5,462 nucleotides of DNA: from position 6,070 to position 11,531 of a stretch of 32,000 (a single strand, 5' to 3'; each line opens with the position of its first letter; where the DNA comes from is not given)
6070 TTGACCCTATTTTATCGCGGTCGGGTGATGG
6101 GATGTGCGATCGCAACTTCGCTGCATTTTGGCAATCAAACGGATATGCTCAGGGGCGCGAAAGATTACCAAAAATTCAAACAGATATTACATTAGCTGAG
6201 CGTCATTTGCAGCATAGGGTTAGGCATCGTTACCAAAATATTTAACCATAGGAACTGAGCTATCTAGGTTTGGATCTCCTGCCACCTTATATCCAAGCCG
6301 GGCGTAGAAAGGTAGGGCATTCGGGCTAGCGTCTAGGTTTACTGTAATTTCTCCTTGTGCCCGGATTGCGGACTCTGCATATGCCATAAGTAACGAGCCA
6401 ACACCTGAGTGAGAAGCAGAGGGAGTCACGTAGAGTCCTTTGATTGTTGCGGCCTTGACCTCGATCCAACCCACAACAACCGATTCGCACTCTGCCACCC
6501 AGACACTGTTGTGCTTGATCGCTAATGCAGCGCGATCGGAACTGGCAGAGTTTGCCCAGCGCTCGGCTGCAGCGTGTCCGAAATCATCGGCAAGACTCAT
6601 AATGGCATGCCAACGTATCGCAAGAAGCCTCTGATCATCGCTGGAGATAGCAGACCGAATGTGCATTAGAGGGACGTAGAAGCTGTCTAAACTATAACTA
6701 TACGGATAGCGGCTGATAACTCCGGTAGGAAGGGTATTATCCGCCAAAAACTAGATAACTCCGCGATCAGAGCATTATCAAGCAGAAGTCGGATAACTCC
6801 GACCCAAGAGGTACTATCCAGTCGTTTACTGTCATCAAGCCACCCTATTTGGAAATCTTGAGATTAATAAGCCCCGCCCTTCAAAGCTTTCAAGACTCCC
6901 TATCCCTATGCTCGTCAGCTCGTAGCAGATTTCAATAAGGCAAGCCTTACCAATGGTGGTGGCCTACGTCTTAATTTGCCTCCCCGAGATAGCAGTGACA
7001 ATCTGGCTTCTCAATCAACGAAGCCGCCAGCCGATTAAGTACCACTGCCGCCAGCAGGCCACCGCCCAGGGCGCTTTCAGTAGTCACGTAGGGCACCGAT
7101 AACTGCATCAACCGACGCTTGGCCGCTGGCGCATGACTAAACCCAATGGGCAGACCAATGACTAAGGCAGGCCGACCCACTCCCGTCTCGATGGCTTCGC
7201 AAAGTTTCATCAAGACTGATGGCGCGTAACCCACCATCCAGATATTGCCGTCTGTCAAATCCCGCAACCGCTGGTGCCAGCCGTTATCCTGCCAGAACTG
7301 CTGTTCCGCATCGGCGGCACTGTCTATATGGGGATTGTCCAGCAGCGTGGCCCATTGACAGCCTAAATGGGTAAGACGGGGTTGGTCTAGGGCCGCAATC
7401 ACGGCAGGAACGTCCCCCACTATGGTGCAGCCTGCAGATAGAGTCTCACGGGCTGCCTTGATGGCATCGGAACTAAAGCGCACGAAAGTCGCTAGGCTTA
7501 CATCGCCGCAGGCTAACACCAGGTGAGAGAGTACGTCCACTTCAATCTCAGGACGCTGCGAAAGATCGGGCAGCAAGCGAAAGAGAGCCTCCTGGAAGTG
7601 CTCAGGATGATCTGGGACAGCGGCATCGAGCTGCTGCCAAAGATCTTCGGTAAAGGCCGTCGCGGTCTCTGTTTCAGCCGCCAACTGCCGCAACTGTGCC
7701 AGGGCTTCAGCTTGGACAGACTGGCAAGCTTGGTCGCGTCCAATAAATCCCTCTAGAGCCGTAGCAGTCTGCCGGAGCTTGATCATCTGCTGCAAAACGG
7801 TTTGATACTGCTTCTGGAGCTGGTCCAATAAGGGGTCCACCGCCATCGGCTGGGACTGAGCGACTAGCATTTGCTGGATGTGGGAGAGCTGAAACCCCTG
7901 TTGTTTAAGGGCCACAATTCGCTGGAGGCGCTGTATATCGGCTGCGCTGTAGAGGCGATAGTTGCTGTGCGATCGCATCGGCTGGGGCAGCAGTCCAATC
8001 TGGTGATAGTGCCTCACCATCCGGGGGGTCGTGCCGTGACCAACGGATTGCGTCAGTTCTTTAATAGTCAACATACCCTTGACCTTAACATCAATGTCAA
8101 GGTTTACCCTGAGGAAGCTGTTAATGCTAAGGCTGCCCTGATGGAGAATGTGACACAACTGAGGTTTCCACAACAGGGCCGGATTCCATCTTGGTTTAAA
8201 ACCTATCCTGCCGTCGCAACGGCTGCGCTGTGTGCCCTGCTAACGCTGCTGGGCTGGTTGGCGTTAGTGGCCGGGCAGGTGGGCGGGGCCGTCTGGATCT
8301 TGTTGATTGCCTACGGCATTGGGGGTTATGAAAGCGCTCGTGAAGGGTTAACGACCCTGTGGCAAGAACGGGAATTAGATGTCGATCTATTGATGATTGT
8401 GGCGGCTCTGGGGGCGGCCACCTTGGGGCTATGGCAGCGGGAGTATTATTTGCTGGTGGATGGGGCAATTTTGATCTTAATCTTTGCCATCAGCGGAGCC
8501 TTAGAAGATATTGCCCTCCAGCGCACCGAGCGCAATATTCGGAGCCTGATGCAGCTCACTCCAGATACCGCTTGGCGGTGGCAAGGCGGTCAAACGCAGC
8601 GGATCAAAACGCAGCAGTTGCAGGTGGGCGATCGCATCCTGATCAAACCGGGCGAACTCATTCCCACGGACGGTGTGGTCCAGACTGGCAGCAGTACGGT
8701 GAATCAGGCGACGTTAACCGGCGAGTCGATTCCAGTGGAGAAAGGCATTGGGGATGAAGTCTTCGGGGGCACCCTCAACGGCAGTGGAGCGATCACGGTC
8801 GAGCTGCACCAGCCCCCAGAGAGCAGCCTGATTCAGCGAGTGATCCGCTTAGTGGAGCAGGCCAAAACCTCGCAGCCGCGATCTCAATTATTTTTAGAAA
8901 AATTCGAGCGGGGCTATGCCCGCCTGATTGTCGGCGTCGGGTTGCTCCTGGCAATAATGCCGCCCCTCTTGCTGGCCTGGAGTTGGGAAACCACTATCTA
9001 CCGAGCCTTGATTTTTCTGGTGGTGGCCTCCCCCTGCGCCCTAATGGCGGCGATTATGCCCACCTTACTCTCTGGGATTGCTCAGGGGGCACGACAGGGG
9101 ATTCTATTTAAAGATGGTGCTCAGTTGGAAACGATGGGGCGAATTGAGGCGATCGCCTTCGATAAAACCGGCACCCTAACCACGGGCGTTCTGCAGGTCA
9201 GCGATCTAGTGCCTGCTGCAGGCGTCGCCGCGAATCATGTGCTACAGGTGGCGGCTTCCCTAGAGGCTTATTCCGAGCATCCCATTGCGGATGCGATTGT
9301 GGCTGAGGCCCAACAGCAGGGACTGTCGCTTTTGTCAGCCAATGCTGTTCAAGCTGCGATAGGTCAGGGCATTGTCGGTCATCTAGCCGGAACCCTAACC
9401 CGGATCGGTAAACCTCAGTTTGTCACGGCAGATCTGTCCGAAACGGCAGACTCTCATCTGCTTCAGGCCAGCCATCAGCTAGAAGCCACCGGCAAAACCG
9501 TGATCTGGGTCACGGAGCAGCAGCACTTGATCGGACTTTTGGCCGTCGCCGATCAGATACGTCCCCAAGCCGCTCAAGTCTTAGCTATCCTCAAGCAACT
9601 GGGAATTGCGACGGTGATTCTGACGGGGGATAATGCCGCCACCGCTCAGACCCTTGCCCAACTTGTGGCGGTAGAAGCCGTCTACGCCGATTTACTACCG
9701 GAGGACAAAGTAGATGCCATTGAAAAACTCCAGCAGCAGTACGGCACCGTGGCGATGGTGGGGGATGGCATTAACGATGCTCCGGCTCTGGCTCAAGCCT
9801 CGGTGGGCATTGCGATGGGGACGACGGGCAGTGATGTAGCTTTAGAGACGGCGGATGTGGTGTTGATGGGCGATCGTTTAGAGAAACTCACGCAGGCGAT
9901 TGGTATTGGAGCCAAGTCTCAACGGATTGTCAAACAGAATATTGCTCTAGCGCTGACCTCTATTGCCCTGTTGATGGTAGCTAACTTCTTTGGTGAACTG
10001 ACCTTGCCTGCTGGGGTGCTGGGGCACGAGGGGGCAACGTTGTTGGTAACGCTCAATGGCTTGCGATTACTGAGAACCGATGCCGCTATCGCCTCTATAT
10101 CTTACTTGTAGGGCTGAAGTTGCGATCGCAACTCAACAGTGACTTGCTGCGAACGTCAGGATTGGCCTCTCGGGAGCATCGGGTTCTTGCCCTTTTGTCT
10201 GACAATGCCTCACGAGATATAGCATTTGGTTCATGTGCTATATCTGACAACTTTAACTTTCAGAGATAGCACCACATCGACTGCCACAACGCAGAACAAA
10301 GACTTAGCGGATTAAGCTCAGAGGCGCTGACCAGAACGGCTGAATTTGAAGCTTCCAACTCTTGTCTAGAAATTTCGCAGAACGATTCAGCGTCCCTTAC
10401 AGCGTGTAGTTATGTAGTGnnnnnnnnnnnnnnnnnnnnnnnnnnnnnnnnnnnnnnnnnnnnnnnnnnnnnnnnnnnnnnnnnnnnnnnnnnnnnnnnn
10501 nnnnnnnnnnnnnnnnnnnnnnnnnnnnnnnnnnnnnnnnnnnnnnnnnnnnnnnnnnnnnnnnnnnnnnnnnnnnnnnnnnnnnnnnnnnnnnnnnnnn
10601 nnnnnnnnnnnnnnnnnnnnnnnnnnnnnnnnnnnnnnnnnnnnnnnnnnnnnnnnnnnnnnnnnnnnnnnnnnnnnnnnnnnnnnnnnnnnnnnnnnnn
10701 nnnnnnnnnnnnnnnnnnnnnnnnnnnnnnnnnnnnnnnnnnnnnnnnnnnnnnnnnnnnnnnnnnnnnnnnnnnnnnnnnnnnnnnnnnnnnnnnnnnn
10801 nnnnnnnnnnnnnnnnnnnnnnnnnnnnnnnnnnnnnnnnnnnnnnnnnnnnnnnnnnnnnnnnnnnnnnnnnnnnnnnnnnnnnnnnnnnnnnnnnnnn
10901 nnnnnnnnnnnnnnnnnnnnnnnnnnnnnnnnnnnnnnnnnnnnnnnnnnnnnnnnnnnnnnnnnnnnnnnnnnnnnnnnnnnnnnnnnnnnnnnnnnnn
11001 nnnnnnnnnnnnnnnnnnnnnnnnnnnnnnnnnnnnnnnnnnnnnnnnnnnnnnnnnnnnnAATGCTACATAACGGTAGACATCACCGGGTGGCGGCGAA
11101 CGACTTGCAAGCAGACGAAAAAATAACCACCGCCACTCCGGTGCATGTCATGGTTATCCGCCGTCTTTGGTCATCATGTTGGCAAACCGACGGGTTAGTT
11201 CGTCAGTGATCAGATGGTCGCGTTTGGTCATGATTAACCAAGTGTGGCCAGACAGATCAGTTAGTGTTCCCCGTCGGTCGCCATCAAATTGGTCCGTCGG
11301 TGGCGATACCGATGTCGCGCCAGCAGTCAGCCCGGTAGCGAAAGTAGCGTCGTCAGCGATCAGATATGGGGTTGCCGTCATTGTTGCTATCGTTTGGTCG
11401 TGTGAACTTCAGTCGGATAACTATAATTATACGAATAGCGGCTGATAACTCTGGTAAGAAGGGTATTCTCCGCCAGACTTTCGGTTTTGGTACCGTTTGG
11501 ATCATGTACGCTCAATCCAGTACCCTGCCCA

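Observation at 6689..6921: Three-copy repeat family placed immediately 5' of unrelated accessory genes: portable promoter/leader or cassette junction?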

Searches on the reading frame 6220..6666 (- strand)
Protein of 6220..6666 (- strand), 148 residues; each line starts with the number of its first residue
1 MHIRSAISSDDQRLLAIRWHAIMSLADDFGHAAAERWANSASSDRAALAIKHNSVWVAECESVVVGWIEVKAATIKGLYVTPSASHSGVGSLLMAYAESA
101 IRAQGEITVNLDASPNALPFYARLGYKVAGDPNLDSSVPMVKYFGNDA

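Call 18: search_protein_families(library=pfam, proteins=[window:6220-6666:-], max_evalue=0.01)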
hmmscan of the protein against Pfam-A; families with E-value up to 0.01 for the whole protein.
window:6220-6666:- (148 aa): 5 families
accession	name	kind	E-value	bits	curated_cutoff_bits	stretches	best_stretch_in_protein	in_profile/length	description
PF13673.13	Acetyltransf_10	-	1.1e-14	54.9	23.6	1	26-141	2-122/128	Acetyltransferase (GNAT) domain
PF13508.13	Acetyltransf_7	-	1.7e-12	47.9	27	1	52-128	2-84/84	Acetyltransferase (GNAT) domain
PF00583.31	Acetyltransf_1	-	5.5e-09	36.8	20.7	1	38-126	17-116/116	Acetyltransferase (GNAT) family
PF13527.13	Acetyltransf_9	-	0.0013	19.2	25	1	64-128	65-126/127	Acetyltransferase (GNAT) domain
PF08445.16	FR47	-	0.0086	16.5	22.1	0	65-128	13-79/86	FR47-like protein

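Call 77: search_protein_families(library=padloc, proteins=[window:6220-6666:-], max_evalue=0.01)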
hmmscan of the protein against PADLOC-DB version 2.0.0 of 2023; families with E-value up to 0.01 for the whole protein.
window:6220-6666:- (148 aa): 0 families

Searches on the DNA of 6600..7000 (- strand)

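Call 55: search_dna_similar(query=window:6680-6925:-, collection=plasmids, mode=distant, max_evalue=0.01)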
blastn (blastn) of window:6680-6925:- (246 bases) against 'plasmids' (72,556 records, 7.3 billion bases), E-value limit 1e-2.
No match.

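Call 56: search_dna_similar(query=window:6680-6925:-, collection=phages, mode=distant, max_evalue=0.01)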
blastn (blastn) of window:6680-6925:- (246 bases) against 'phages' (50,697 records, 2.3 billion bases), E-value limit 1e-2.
No match.

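Call 57: search_rna_families(source=window, start=6600, end=7000, threshold=evalue, max_evalue=5)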
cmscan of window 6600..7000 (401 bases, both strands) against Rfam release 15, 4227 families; matches with E-value up to 5: 0.
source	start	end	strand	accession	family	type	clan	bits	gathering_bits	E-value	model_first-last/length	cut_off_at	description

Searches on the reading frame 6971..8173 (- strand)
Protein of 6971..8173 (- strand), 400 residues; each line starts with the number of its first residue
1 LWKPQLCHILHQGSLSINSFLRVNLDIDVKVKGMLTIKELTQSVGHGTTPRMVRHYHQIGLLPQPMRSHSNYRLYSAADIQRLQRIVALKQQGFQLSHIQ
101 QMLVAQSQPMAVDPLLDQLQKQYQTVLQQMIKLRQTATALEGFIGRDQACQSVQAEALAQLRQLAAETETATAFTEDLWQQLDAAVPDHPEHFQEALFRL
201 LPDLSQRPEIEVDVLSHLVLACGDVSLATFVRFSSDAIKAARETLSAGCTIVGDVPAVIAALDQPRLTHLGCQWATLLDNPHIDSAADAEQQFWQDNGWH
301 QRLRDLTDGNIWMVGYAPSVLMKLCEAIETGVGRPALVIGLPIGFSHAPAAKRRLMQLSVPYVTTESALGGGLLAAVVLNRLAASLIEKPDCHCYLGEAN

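Call 18: search_protein_families(library=pfam, proteins=[window:6971-8173:-], max_evalue=0.01)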
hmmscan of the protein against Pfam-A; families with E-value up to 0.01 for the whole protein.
window:6971-8173:- (400 aa): 4 families
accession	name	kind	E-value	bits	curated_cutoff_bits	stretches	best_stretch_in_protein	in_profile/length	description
PF02570.20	CbiC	-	3e-43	148.2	22.5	1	206-383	18-194/196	Precorrin-8X methylmutase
PF13411.12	MerR_1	-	2.9e-14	53.4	21.6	1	46-103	10-66/69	MerR HTH family regulatory protein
PF00376.29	MerR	-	2.6e-10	40.4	28.2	1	47-75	10-38/38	MerR family regulatory protein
PF09278.17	MerR-DNA-bind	-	0.0012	19.8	25.4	1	80-141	1-63/65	MerR, DNA binding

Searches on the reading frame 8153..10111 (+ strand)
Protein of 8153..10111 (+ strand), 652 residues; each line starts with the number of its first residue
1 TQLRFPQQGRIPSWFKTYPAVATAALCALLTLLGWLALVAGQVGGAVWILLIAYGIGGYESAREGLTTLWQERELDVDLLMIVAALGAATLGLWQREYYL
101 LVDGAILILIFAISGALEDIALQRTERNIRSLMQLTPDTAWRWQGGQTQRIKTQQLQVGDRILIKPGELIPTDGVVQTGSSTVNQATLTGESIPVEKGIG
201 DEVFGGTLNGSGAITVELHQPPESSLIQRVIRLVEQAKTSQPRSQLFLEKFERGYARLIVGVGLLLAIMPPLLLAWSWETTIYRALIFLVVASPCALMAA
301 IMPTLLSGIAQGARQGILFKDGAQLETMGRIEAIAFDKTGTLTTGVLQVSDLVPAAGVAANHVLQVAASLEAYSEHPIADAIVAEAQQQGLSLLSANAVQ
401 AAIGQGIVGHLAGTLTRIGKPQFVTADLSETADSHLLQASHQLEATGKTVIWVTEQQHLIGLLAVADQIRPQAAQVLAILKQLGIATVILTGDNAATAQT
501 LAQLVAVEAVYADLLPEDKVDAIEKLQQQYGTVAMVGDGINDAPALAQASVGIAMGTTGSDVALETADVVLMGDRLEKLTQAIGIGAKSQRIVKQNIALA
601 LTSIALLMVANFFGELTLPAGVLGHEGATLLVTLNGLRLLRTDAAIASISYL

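Call 35: find_homologous_proteins(query=window:8153-10111:+, max_evalue=1e-150)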
Query window:8153-10111:+ (652 aa): 2769 proteins with E <= 1e-150 among 8000 candidates; the best 120 are listed.
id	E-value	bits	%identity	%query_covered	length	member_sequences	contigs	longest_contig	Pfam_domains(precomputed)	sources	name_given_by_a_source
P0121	0.0e+0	1373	100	100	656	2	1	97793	PF00702.33,PF00122.26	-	-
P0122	0.0e+0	1145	83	99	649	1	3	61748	PF00702.33,PF00122.26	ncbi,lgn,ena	ncbi:MAG: heavy metal translocating P-type ATPase [Thermosynechococcaceae cyanobacterium]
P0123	0.0e+0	1104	84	95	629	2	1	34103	PF00702.33,PF00122.26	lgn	-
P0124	0.0e+0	1102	84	95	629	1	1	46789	PF00702.33,PF00122.26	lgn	-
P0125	0.0e+0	1100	79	99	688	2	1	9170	PF00702.33,PF00122.26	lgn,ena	-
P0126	0.0e+0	1097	83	95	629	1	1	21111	PF00702.33,PF00122.26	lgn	-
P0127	0.0e+0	1054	79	96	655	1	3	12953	PF00702.33,PF00122.26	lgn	-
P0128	0.0e+0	1044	78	98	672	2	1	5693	PF00702.33,PF00122.26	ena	-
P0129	0.0e+0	1036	76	98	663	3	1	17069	PF00702.33,PF00122.26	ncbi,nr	ncbi:MAG: heavy metal translocating P-type ATPase [Leptolyngbyaceae cyanobacterium MO_188.B28]|nr:he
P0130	0.0e+0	1015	74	99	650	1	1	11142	PF00702.33,PF00122.26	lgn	-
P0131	0.0e+0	1014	75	98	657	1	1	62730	PF00702.33,PF00122.26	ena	-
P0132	0.0e+0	1011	75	98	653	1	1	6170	PF00702.33,PF00122.26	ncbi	ncbi:heavy metal translocating P-type ATPase [soil metagenome]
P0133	1.5e-298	1010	74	98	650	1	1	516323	PF00702.33,PF00122.26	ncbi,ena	-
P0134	3.6e-298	1008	75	98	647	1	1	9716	PF00702.33,PF00122.26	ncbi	ncbi:MAG: heavy metal translocating P-type ATPase [Phormidesmis sp.]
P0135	6.3e-298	1008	75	98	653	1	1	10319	PF00702.33,PF00122.26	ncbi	-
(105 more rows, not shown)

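Call 36: find_encoding_contigs(protein=P0122, flank=10000, max_places=3)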
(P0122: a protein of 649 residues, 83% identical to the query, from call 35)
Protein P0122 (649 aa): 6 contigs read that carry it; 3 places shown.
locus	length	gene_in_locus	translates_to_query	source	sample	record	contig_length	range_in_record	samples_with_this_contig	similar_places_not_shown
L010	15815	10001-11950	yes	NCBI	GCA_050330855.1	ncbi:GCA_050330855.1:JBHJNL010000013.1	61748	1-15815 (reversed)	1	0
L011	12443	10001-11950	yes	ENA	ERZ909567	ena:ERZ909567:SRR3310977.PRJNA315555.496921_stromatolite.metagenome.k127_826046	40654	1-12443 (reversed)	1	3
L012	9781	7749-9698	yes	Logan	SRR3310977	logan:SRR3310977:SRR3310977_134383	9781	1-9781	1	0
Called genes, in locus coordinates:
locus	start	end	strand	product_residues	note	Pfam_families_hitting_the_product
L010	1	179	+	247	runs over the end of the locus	-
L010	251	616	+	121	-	-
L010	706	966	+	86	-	PF02604:PhdYeFM_antitox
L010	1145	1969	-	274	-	PF02548:Pantoate_transf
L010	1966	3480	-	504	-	PF01145:Band_7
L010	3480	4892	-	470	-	PF01145:Band_7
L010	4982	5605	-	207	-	-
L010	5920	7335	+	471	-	PF01938:TRAM, PF05958:tRNA_U5-meth_tr, PF02475:TRM5-TYW2_MTfase (weak), PF05175:MTS, PF03602:Cons_hypoth95 (weak), PF13847:Methyltransf_31, PF13649:Methyltransf_25 (weak)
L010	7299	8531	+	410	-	PF03616:Glt_symporter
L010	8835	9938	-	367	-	PF00376:MerR, PF13411:MerR_1, PF02570:CbiC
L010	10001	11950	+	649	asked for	PF00122:E1-E2_ATPase, PF00702:Hydrolase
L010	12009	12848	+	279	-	-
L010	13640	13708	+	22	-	-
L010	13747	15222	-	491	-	-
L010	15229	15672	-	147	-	-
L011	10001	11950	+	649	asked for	PF00122:E1-E2_ATPase, PF00702:Hydrolase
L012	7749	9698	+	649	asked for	PF00122:E1-E2_ATPase, PF00702:Hydrolase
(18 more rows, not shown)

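Call 37: find_encoding_contigs(protein=P0124, flank=10000, max_places=3)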
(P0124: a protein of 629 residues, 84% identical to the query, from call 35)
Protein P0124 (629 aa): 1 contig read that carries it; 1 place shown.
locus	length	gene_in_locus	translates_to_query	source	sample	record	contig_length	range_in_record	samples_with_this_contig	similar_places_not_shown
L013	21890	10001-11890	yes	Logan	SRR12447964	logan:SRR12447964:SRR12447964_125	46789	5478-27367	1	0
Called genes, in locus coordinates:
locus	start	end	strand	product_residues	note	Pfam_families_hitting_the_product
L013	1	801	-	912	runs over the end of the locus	PF02629:CoA_binding, PF13380:CoA_binding_2, PF13607:Succ_CoA_lig, PF19045:Ligase_CoA_2, PF13549:ATP-grasp_5, PF13302:Acetyltransf_3, PF00583:Acetyltransf_1, PF13508:Acetyltransf_7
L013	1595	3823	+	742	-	PF02901:PFL-like, PF01228:Gly_radical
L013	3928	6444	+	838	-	PF01326:PPDK_N, PF00391:PEP-utilizers, PF02896:PEP-utilizers_C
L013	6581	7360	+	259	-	PF13353:Fer4_12, PF04055:Radical_SAM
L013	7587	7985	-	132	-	-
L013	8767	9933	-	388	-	PF00376:MerR, PF13411:MerR_1, PF02570:CbiC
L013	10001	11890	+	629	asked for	PF00122:E1-E2_ATPase, PF00702:Hydrolase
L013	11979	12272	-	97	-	PF09012:FeoC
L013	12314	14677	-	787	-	PF01926:MMR_HSR1, PF02421:FeoB_N, PF17910:FeoB_Cyto, PF07670:Gate, PF07664:FeoB_C, PF07670:Gate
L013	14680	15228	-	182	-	PF04023:FeoA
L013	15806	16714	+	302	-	PF01545:Cation_efflux, PF16916:ZT_dimer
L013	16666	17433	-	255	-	PF00027:cNMP_binding, PF13545:HTH_Crp_2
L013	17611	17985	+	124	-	PF01152:Bac_globin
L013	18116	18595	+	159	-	PF05425:CopD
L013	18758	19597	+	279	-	PF14256:YwiC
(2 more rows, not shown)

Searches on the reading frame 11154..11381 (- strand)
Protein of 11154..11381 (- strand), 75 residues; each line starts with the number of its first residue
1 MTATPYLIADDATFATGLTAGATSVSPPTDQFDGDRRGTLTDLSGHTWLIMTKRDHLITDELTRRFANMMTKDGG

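Call 18: search_protein_families(library=pfam, proteins=[window:11154-11381:-], max_evalue=0.01)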
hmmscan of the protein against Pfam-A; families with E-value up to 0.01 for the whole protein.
window:11154-11381:- (75 aa): 0 families

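Call 77: search_protein_families(library=padloc, proteins=[window:11154-11381:-], max_evalue=0.01)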
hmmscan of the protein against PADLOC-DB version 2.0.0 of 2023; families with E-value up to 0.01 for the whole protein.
window:11154-11381:- (75 aa): 0 families

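Call 95: search_protein_families(library=pfam, proteins=[window:11154-11381:-], max_evalue=10)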
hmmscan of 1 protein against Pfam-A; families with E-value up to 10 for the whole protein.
window:11154-11381:- (75 aa): 0 families

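Call 98: search_solved_structures(query=window:11157-11381:-, max_evalue=1)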
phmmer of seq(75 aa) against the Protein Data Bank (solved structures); distinct sequences matched with E-value up to 1: 6.
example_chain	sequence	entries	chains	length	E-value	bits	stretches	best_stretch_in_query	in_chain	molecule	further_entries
1xy7_A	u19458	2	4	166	0.31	14.5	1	11-61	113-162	unknown protein | Protein At5g48480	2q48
4df2_A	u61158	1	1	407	0.41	14.1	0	9-57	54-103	NADPH dehydrogenase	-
3tjl_A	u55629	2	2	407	0.41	14.1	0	9-57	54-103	NADPH dehydrogenase | Old Yellow Enzyme 2.6 (OYE2.6), NADPH dehydrogenase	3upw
3itw_A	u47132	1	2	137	0.63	13.5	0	11-50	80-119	Protein tioX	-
4m5p_A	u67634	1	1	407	0.83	13.1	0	9-57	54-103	NADPH dehydrogenase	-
4qai_A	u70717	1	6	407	0.84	13.1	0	9-57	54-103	NADPH dehydrogenase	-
